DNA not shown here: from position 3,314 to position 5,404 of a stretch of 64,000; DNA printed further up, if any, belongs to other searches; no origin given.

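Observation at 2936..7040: Minor-pseudopilin operon in which every tip-type subunit carries an extra binding-type module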

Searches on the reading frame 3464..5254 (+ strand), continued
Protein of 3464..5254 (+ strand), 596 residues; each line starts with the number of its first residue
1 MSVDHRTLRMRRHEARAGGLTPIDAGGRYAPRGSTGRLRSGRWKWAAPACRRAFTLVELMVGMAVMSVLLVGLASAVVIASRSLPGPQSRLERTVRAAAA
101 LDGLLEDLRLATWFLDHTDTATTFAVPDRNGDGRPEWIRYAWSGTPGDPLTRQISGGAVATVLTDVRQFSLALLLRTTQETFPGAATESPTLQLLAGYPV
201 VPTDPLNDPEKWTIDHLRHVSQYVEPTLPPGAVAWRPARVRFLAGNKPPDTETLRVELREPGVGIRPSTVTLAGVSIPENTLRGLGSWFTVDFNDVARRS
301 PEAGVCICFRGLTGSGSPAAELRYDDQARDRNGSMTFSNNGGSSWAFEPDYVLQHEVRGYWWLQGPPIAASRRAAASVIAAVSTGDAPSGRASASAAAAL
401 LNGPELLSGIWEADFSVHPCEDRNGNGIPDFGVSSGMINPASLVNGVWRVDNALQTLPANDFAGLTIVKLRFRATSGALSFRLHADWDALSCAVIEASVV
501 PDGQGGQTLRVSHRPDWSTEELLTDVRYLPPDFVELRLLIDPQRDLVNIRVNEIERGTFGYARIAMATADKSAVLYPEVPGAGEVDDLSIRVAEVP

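Call 22: search_protein_families(library=ncbifam, proteins=[L012:2174-3961:+, L012:3985-5232:+, L007:2016-3173:+, L007:3170-3838:+, L007:3835-4419:+, L007:4419-4964:+, L007:5188-5679:+, L012:8210-8716:+, L012:8799-9404:+, L007:5815-7023:-], max_evalue=0.001)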
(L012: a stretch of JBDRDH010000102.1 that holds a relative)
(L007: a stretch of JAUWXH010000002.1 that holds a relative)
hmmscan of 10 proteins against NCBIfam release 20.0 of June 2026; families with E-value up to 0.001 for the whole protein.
L012:2174-3961:+ (595 aa): 22 families
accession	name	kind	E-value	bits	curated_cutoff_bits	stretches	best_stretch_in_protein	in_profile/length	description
TIGR02538.1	type_IV_pilB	equivalog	1.5e-174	581.8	675.65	1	8-565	1-563/564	type IV-A pilus assembly ATPase PilB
TIGR02533.1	type_II_gspE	equivalog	7.8e-171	569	630.25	1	86-564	9-486/486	type II secretion system ATPase GspE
NF053534.1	T4PilAsmATPsTfpB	equivalog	1.4e-141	472.8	850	1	32-564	47-582/584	type IV pilus assembly ATPase TfpB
NF007755.0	PRK10436.1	equivalog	3.6e-136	454.5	617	1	100-567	28-462/465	type II secretion system protein GspE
NF041000.1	ATPase_ComGA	equivalog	4.9e-79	265.1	300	1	195-457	5-266/267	competence type IV pilus ATPase ComGA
TIGR01420.1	pilT_fam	subfamily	3.2e-55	187.7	319.1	1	196-459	8-271/343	PilT/PilU family type 4a pilus ATPase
TIGR02525.1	plasmid_TraJ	equivalog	3.4e-26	92.1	368.3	1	286-458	121-300/372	plasmid transfer ATPase TraJ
TIGR02524.1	dot_icm_DotB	equivalog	1.2e-17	64.1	463.3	1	320-434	134-257/358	Dot/Icm type IV secretion system ATPase DotB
TIGR02782.1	TrbB_P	equivalog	3.1e-17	62.8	304.55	1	320-436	136-255/303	P-type conjugative transfer ATPase TrbB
NF053729.1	c-di-GMP_motif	domain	5.2e-16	58.2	38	1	8-60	1-53/53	cyclic di-GMP-binding domain-containing protein, MshE-related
NF058587.1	archaellum_moto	equivalog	2.1e-15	56.5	550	1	323-435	278-395/527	archaellum flagellar ATPase motor FlaI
TIGR02788.1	VirB11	equivalog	5.8e-15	55.1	249.95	1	321-438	145-267/308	P-type DNA transfer ATPase VirB11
TIGR03819.1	heli_sec_ATPase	hypoth_equivalog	1.1e-14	54.4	373.15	1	282-452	139-316/340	TadA family conjugal transfer-associated ATPase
NF012033.0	PRK15489.1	equivalog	1.1e-13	50.3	537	1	2-144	486-632/703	glycosyl transferase family protein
NF010469.0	PRK13894.1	subfamily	1.8e-13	50.6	508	1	318-433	147-264/320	conjugal transfer ATPase TrbB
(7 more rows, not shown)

L012:3985-5232:+ (415 aa): 6 families
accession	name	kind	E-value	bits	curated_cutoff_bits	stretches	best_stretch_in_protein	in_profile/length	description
TIGR02120.1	GspF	equivalog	3.1e-89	300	424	1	3-411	1-398/401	type II secretion system inner membrane protein GspF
NF007861.0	PRK10573.1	equivalog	1.8e-70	238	401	1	72-413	55-397/401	protein transport protein HofC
NF052607.1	T4PiliAsmPilCThrm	equivalog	4.1e-70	236.9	700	1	2-411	3-401/406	type IV pilus assembly protein PilC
NF052606.1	T4PiliAsmPilCMyx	equivalog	8e-65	219.3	700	1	76-413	80-417/419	type IV pilus assembly protein PilC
NF047826.1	T3SSXpsF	equivalog_domain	5.8e-55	186.7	650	1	2-415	3-405/405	type II secretion system protein XpsF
NF041012.2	T4P_ComGB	equivalog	1.6e-38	132.9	240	1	81-410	6-330/332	competence type IV pilus assembly protein ComGB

L007:2016-3173:+ (385 aa): 3 families
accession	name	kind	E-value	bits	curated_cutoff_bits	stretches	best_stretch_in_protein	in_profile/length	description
TIGR01175.1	pilM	subfamily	4.4e-15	55.5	133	1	140-335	134-310/348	type IV pilus assembly protein PilM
NF045709.1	Amuc_1101_fam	equivalog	2.6e-08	33.2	650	1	160-335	150-312/608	Amuc_1101 family PilM-like pilus complex protein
TIGR01174.1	ftsA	equivalog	0.00012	21.3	175.85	1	183-248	189-255/371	cell division protein FtsA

L007:3170-3838:+ (222 aa): 0 families

L007:3835-4419:+ (194 aa): 0 families

L007:4419-4964:+ (181 aa): 0 families

L007:5188-5679:+ (163 aa): 6 families
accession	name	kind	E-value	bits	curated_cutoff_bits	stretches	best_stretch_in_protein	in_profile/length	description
TIGR01710.1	typeII_sec_gspG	equivalog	2e-11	44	88.85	1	7-110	2-96/134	type II secretion system major pseudopilin GspG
NF040999.1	pilin_ComGC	equivalog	9.5e-08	32.1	75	1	6-79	2-74/84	competence type IV pilus major pilin ComGC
NF041775.1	typeIV_PilA_Myxo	equivalog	1.1e-07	32.1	400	1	4-62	9-67/214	type IV pilin protein PilA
NF007862.0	PRK10574.1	equivalog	3.9e-07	30.3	138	1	4-62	3-61/145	prepilin peptidase-dependent pilin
TIGR02532.1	IV_pilin_GFxxxE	domain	2.7e-06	27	16.3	1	6-28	2-24/24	prepilin-type N-terminal cleavage/methylation domain-containing protein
TIGR01708.2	typeII_sec_gspH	equivalog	0.00011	22.2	80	1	6-28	2-24/169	type II secretion system minor pseudopilin GspH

L012:8210-8716:+ (168 aa): 6 families
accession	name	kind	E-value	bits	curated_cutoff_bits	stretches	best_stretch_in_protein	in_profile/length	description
TIGR01710.1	typeII_sec_gspG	equivalog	4.4e-12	46.2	88.85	1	3-71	1-68/134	type II secretion system major pseudopilin GspG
NF041775.1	typeIV_PilA_Myxo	equivalog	8.1e-11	42.3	400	1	2-61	10-69/214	type IV pilin protein PilA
NF007862.0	PRK10574.1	equivalog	4.5e-08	33.4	138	1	2-72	4-73/145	prepilin peptidase-dependent pilin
NF040999.1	pilin_ComGC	equivalog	6.7e-08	32.6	75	1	3-63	2-62/84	competence type IV pilus major pilin ComGC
TIGR02532.1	IV_pilin_GFxxxE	domain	5e-07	29.3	16.3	1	2-25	1-24/24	prepilin-type N-terminal cleavage/methylation domain-containing protein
TIGR01708.2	typeII_sec_gspH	equivalog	0.00078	19.5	80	0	3-29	2-28/169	type II secretion system minor pseudopilin GspH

L012:8799-9404:+ (201 aa): 4 families
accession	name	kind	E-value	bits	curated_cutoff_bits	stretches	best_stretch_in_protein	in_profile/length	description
NF007862.0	PRK10574.1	equivalog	4.6e-06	26.8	138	1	24-103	6-85/145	prepilin peptidase-dependent pilin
TIGR01710.1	typeII_sec_gspG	equivalog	4.8e-06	26.6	88.85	1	25-84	3-61/134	type II secretion system major pseudopilin GspG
NF041775.1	typeIV_PilA_Myxo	equivalog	2.1e-05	24.6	400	1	24-51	12-39/214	type IV pilin protein PilA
NF040999.1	pilin_ComGC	equivalog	0.00028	21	75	1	24-80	3-59/84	competence type IV pilus major pilin ComGC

L007:5815-7023:- (402 aa): 18 families
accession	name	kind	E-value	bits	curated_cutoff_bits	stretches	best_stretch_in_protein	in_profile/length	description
TIGR02917.1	PEP_TPR_lipo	equivalog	4.4e-24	84.4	312.2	2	62-263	329-530/899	XrtA/PEP-CTERM system TPR-repeat protein PrsT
TIGR02521.1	type_IV_pilW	equivalog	5.8e-18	65.3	154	3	175-371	42-231/234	type IV pilus biogenesis/stability protein PilW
NF040959.1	MamA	equivalog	2.2e-16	59.9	200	1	67-188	76-197/204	magnetosome protein MamA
NF033920.0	C39_PA2778_fam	equivalog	1.2e-11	44.5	150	1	140-257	134-249/255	PA2778 family cysteine peptidase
TIGR02552.1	LcrH_SycD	equivalog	1.4e-10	41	104.8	1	110-189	32-111/136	SycD/LcrH family type III secretion system chaperone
NF052415.1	T3SS_chap_SctY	equivalog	1.9e-09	38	70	1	93-188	3-101/106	type III secretion apparatus assembly chaperone SctY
TIGR03939.1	PGA_TPR_OMP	equivalog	3.4e-09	35.5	366.65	1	74-247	31-203/800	poly-beta-1,6 N-acetyl-D-glucosamine export porin PgaA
NF008757.0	PRK11788.1-5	equivalog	1.5e-08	34.2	363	1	93-247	177-332/388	lipopolysaccharide assembly protein LapB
NF011721.1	PRK15174.1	equivalog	1.2e-07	30.4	1200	1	96-261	212-381/656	Vi polysaccharide transport protein VexE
NF040561.1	PrimPol_Msp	equivalog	5.4e-07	28.5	200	1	107-192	2-80/515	CRISPR-associated primase-polymerase type A1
NF047371.1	FlcA_CTERM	equivalog_domain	9.2e-07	27.7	300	1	108-183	451-526/646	periplasmic flagellar collar protein FlcA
NF033762.1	social_mot_Tgl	equivalog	3.6e-06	26.5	225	1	33-189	11-161/252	social motility TPR repeat lipoprotein Tgl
NF008520.0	PRK11447.1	equivalog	1.6e-05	23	858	1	141-385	472-713/1157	cellulose synthase complex outer membrane protein BcsC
TIGR00540.1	TPR_hemY_coli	hypoth_equivalog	4e-05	22.5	142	0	113-188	309-383/385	heme biosynthesis-associated TPR protein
NF033758.1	gliding_GltE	equivalog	7.6e-05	21.9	225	0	279-368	260-350/411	adventurous gliding motility TPR repeat lipoprotein GltE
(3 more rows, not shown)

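Call 33: search_solved_structures(query=A2, max_evalue=10, show_alignments=2)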
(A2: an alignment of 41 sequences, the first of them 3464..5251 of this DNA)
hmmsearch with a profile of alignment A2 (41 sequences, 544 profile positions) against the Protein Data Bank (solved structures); distinct sequences matched with E-value up to 10: 9.
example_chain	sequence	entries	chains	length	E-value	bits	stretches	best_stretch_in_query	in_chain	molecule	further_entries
9euf_0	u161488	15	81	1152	0.0053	18.6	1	187-303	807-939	DUF4815 domain-containing protein | ORF65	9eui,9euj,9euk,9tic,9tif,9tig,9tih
9lab_B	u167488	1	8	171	0.02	16.7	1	5-28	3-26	MSHA major pilin subunit MshA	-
7tgg_A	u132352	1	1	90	0.08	14.7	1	4-26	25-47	Geopilin domain 1 protein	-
9egp_A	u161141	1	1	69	0.11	14.3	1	4-26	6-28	Geopilin domain 1 protein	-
9laa_A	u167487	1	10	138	0.18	13.5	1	3-26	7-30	Type IV pilin protein PilA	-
9c4k_P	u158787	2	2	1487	0.34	12.6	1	363-407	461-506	Toxin subunit YenB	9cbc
4igl_A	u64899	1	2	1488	0.34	12.6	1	363-407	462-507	YenB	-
5kis_A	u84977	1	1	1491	0.34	12.6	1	363-407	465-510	YenB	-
3lmw_A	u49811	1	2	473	2.1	10.1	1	353-387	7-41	Iota-carrageenase, CgiA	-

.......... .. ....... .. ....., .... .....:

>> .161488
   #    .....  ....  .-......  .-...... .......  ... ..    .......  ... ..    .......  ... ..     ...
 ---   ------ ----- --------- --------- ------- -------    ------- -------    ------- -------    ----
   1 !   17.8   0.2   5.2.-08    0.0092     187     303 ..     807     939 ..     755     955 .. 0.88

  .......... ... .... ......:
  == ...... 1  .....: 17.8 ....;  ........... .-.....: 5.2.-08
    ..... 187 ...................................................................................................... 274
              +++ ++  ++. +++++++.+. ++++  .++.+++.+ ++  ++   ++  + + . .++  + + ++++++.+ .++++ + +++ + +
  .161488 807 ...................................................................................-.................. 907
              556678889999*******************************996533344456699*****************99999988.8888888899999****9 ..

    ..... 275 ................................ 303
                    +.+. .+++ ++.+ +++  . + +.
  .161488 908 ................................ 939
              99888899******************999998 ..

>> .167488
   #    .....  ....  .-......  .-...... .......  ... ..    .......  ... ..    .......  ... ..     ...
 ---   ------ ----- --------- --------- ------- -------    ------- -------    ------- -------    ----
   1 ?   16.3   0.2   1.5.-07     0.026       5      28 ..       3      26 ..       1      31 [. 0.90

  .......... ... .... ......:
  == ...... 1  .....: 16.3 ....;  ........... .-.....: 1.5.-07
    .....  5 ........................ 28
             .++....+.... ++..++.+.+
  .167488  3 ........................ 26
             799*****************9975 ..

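Call 44: find_homologous_proteins(query=A2, max_evalue=1e-10)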
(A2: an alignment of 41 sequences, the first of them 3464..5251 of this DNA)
Query A2 (41 sequences) (596 aa, profile of the alignment): 7 proteins with E <= 1e-10 among 8000 candidates.
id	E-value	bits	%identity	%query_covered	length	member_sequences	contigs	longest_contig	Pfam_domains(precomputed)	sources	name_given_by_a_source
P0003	7.3e-211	720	35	91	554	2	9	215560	PF07963.18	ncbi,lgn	-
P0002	1.6e-182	626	62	100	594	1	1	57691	-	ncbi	-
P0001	6.1e-179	614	100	98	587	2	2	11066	PF07963.18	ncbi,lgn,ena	-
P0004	7.6e-163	561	29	85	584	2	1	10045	-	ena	-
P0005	1.1e-58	217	35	39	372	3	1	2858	PF07963.18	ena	-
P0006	3.2e-42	163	50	20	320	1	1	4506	PF02018.24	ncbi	-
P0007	3.6e-42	163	51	21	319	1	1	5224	PF02018.24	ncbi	ncbi:MAG: carbohydrate binding domain-containing protein [Planctomycetaceae bacterium]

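Call 61: predict_structure(alignment_id=A7)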
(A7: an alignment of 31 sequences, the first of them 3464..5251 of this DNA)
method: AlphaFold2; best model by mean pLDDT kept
length: 596 residues; sequences in the alignment: 31
mean_pLDDT: 84.5   pTM: 0.75
mean pLDDT of the five models: 84.5, 83.6, 83.6, 82.7, 82.2
residues with pLDDT >= 90: 358; 70-90: 151; 50-70: 30; < 50: 57
segments of 3 or more residues with pLDDT < 50: 1-53
pLDDT, mean of each block of 10 residues (from residue 1): 35 38 39 42 42 63 79 69 57 88 94 89 90 86 93 91 93 92 95 88 58 92 94 95 87 93 88 93 83 91 93 82 83 85 90 93 95 93 82 90 92 89 81 87 93 92 96 96 94 96 90 93 91 97 96 95 91 94 95 87
secondary structure, 60 per line:
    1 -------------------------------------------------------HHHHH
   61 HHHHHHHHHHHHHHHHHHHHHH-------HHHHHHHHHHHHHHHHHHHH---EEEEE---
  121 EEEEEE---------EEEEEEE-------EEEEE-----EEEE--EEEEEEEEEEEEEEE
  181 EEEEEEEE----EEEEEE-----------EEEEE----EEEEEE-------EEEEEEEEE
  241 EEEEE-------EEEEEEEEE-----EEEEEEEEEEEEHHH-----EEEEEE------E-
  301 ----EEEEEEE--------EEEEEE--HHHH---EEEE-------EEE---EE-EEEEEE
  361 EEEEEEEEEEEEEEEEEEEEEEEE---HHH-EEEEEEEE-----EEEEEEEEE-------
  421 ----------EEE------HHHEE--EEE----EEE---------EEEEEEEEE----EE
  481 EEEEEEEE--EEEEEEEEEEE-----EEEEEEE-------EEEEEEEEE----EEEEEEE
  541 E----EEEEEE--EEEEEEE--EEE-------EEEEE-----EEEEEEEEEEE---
elements in order: H56-82 H90-109 E113-117 E121-126 E136-142 E150-154 E160-163 E166-188 E193-198 E210-214 E219-224 E232-245 E253-261 E267-278 E287-292 E305-311 E320-325 H328-331 E335-338 E346-348 E355-384 E392-399 E405-413 E431-433 E447-449 E454-456 E466-474 E479-488 E491-501 E507-513 E521-529 E534-541 E546-551 E554-560 E563-565 E573-577 E583-593

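Call 64: fold_search(model_id=the predicted structure, library=pdb)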
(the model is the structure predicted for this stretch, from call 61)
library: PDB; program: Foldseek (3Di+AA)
matches with E <= 10: 1400; with E <= 0.001: 106
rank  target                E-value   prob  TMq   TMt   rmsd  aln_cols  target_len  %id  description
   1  8zdp_v                1.9e-09  1.00  0.22  0.18  31.0       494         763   11  Cryo-EM structure of Mycobacteriophage Douge Central fiber (gp20) (released 2025-06-25)
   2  8zdq_v                1.9e-09  1.00  0.22  0.16  31.0       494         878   11  Cryo-EM structure of Mycobacteriophage Douge complete baseplate (gp13, gp17, gp23, gp16, gp18 and gp20) (released 2025-06-25)
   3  5ho2                  2.3e-07  1.00  0.21  0.16  33.4       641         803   12  Crystal structure of AbnA (open conformation), a GH43 extracellular arabinanase from Geobacillus stearothermophilus (released 2017-02-01)
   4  9eui_Q                3.1e-07  1.00  0.22  0.15  23.0       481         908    9  Cryo-EM structure of Staphylococcus aureus bacteriophage phi812 baseplate in the post-contraction state - complete (released 2025-04-09)
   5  9euj_G                3.4e-07  1.00  0.22  0.17  23.7       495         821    9  Cryo-EM structure of Staphylococcus aureus bacteriophage phi812 baseplate in the post-contraction state - sheath initi (released 2025-04-09)
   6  5ho0                  1.0e-06  1.00  0.21  0.17  31.7       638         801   12  Crystal structure of AbnA (closed conformation), a GH43 extracellular arabinanase from Geobacillus stearothermophilus (released 2017-02-01)
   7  4han_A                2.0e-06  1.00  0.18  0.32  22.8       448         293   11  Crystal structure of Galectin 8 with NDP52 peptide (released 2013-03-20)
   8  3kf5_A                1.4e-05  0.98  0.18  0.20  30.9       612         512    8  Structure of invertase from Schwanniomyces occidentalis (released 2010-02-23)
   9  8axs_A                1.6e-05  0.97  0.17  0.17  31.8       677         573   10  Sialidases and Fucosidases of Akkermansia muciniphila are key for rapid growth on colonic mucin and nutrient sharing a (released 2023-03-01)
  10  3pig_A                1.9e-05  0.97  0.18  0.20  27.4       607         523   12  beta-fructofuranosidase from Bifidobacterium longum (released 2011-04-27)
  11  3kf5_B                2.1e-05  0.97  0.18  0.20  31.0       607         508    8  Structure of invertase from Schwanniomyces occidentalis (released 2010-02-23)
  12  3vkl_A                2.7e-05  1.00  0.18  0.32  18.6       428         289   10  Protease-resistant mutant form of human Galectin-8 in complex with two lactose molecules (released 2012-09-12)
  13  7kwb_A                2.7e-05  0.93  0.15  0.19  33.1       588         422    9  Surface glycan-binding protein B from Bacteroides thetaiotaomicron (released 2021-02-17)
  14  8axs_B                3.5e-05  0.98  0.17  0.17  32.1       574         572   11  Sialidases and Fucosidases of Akkermansia muciniphila are key for rapid growth on colonic mucin and nutrient sharing a (released 2023-03-01)
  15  1kit                  3.5e-05  0.96  0.16  0.13  39.2       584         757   10  VIBRIO CHOLERAE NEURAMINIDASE (released 1997-06-05)
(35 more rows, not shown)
